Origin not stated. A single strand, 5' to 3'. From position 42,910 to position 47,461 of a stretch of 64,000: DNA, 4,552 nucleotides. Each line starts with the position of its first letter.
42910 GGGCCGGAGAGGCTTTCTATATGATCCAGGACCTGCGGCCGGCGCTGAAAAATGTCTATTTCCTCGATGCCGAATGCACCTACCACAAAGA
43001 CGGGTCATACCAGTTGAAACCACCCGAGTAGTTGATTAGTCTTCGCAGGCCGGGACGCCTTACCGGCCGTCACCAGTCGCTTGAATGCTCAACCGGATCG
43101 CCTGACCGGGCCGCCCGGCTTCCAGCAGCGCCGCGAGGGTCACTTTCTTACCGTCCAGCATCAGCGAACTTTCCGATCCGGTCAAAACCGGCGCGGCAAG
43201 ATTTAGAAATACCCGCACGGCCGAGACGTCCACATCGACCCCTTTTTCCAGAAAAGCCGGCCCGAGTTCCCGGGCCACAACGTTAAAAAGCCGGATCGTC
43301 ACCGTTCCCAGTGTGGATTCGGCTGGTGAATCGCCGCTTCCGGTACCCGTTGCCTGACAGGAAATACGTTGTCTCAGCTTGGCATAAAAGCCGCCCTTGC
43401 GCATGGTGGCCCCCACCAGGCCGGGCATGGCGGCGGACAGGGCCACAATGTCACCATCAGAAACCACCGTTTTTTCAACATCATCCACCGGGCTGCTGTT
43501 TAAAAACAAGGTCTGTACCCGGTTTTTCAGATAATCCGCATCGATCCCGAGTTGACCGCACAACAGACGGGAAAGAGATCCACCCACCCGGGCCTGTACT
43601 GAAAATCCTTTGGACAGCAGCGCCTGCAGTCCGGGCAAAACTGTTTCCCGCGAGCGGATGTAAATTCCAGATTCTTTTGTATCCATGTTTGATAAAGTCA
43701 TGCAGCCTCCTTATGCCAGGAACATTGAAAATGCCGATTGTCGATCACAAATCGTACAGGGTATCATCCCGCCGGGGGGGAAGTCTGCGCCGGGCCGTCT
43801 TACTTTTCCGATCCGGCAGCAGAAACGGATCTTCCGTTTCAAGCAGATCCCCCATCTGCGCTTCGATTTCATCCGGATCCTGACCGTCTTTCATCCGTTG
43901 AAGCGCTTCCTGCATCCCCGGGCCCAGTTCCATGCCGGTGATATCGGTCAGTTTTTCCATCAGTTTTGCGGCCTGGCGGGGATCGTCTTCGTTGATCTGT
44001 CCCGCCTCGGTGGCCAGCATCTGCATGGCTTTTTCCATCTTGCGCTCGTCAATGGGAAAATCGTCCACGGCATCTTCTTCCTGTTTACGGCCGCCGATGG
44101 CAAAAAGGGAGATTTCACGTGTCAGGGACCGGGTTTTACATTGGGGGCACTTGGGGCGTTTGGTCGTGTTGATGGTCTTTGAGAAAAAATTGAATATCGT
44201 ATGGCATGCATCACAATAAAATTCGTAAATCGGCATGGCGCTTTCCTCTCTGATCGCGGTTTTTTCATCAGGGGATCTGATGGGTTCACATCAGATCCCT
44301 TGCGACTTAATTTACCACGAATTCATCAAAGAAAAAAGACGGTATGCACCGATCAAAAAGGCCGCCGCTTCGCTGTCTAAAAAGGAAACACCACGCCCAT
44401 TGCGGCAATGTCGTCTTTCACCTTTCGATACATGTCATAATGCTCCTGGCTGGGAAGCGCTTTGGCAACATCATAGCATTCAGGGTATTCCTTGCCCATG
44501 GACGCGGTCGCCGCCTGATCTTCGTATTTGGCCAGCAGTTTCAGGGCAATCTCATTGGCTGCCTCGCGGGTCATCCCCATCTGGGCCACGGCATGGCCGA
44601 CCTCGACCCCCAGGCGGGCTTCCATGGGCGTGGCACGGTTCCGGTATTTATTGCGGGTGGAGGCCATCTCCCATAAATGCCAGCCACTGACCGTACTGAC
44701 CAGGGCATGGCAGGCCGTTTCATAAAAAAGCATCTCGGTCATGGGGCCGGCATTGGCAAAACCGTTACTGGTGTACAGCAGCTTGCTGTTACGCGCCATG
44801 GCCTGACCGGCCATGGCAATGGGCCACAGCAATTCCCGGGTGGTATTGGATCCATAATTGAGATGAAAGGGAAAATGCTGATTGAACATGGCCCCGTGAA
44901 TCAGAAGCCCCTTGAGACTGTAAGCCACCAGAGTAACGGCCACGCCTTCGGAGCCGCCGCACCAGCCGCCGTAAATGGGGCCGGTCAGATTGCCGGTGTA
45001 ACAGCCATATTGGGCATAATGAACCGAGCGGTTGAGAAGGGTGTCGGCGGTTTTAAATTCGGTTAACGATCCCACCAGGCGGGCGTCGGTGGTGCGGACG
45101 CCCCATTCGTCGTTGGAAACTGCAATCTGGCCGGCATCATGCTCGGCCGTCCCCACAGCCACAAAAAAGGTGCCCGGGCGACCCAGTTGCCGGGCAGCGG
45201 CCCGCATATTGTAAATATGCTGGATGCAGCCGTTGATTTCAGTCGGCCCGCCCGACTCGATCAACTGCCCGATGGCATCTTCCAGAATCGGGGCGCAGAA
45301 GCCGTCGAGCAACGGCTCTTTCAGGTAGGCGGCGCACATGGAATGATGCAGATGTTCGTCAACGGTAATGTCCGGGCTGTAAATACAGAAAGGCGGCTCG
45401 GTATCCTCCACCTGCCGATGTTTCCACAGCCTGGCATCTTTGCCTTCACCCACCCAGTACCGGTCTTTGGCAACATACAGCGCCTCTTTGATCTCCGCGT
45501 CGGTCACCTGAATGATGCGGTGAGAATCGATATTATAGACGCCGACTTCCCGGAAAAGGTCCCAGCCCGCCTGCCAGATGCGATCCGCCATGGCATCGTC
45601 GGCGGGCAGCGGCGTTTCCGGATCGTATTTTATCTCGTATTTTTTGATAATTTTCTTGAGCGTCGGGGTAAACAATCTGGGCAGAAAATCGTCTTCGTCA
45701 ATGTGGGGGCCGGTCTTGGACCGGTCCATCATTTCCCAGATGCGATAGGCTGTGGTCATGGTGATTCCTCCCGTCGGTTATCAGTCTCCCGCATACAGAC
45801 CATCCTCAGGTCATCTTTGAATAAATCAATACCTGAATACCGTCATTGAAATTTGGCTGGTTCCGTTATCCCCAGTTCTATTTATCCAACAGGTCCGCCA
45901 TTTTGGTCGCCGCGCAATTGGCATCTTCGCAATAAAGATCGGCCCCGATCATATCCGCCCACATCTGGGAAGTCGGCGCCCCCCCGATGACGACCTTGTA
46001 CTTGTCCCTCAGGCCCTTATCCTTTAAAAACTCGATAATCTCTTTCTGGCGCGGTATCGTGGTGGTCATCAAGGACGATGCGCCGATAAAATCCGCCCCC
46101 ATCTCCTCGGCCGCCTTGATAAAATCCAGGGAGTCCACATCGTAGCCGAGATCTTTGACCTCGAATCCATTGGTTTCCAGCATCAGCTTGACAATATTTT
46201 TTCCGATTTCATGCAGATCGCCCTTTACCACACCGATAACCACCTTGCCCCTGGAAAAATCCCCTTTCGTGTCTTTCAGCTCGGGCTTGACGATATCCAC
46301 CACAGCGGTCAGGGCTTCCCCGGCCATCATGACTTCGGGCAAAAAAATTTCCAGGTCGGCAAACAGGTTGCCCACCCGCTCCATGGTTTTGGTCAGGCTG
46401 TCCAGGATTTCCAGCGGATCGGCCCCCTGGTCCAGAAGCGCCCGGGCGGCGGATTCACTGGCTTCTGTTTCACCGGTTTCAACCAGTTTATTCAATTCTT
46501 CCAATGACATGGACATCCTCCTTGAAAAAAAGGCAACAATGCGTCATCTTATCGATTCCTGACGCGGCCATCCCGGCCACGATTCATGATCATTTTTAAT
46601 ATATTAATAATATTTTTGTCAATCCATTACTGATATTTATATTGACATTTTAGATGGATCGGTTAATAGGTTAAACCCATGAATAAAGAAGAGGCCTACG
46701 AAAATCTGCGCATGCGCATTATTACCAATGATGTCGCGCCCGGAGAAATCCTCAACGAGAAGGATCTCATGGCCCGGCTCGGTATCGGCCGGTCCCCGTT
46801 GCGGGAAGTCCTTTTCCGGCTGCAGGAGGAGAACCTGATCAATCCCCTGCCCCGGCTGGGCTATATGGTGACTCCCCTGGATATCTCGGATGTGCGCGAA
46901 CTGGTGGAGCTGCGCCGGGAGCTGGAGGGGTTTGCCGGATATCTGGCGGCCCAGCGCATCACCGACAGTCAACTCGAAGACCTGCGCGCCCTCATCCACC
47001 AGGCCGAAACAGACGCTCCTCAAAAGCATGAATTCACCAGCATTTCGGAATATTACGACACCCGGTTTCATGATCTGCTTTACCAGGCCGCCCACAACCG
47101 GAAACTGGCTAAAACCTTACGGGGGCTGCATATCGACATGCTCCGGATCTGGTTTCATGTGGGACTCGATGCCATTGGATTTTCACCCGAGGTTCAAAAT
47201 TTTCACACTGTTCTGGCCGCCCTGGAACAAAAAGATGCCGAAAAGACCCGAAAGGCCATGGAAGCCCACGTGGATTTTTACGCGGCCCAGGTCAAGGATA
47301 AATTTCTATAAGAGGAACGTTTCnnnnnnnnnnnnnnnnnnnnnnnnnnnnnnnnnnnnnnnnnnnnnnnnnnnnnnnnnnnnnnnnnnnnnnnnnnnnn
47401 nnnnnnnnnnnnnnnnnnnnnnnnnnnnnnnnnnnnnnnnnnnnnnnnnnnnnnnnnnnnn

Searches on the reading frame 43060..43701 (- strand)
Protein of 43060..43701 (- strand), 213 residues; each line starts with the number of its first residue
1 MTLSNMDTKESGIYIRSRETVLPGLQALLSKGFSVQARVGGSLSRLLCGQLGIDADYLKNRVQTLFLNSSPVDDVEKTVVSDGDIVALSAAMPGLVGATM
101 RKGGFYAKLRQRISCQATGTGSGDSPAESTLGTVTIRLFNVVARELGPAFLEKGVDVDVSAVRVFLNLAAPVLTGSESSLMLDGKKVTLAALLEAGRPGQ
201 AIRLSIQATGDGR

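Call 9: search_protein_families(library=pfam, proteins=[window:43060-43701:-], max_evalue=0.001)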
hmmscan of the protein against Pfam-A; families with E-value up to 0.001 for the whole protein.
window:43060-43701:- (213 aa): 0 families

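Call 68: search_protein_families(library=ncbifam, proteins=[window:43060-43701:-], max_evalue=0.001)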
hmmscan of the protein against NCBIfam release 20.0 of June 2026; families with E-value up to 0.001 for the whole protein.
window:43060-43701:- (213 aa): 0 families

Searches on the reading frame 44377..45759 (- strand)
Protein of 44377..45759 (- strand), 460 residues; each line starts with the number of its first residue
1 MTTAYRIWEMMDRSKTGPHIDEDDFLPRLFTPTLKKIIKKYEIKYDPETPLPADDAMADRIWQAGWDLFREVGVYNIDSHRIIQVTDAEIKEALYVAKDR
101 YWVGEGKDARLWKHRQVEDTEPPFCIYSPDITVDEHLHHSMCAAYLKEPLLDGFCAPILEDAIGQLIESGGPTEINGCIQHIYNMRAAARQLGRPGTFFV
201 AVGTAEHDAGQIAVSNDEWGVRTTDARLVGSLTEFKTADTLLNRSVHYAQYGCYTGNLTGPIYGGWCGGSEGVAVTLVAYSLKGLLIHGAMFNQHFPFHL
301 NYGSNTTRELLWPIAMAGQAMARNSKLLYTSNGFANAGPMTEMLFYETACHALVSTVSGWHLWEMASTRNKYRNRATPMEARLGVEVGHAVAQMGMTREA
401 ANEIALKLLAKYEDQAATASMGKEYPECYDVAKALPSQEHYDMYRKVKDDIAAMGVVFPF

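Call 9: search_protein_families(library=pfam, proteins=[window:44377-45759:-], max_evalue=0.001)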
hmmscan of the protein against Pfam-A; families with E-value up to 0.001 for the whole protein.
window:44377-45759:- (460 aa): 1 family
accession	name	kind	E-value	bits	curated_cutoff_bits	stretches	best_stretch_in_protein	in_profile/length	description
PF05369.18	MtmB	-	3.6e-87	293.5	25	1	7-455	3-449/450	Monomethylamine methyltransferase MtmB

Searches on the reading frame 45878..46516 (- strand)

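Call 9: search_protein_families(library=pfam, proteins=[window:45878-46516:-], max_evalue=0.001)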
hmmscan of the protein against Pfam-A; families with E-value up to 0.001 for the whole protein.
window:45878-46516:- (212 aa): 3 families
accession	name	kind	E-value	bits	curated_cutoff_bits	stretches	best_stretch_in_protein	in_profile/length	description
PF02310.24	B12-binding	-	8.7e-27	93.8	32.1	1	90-196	1-113/121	B12 binding domain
PF02607.22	B12-binding_2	-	4.8e-14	52.8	23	1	5-77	2-74/74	B12 binding domain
PF07451.17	SpoVAD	-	0.00066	19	22.1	1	65-139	197-269/329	Stage V sporulation protein AD (SpoVAD)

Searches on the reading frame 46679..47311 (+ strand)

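Call 37: search_protein_families(library=pfam, proteins=[window:46679-47311:+], max_evalue=0.00001)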
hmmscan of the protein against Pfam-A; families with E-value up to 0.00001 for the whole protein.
window:46679-47311:+ (210 aa): 2 families
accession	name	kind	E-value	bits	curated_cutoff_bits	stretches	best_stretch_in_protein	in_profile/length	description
PF07729.17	FCD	-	1.5e-21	77.6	24.3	1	74-199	1-124/125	FCD domain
PF00392.27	GntR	-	2.7e-14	53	27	1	3-62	2-62/64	Bacterial regulatory proteins, gntR family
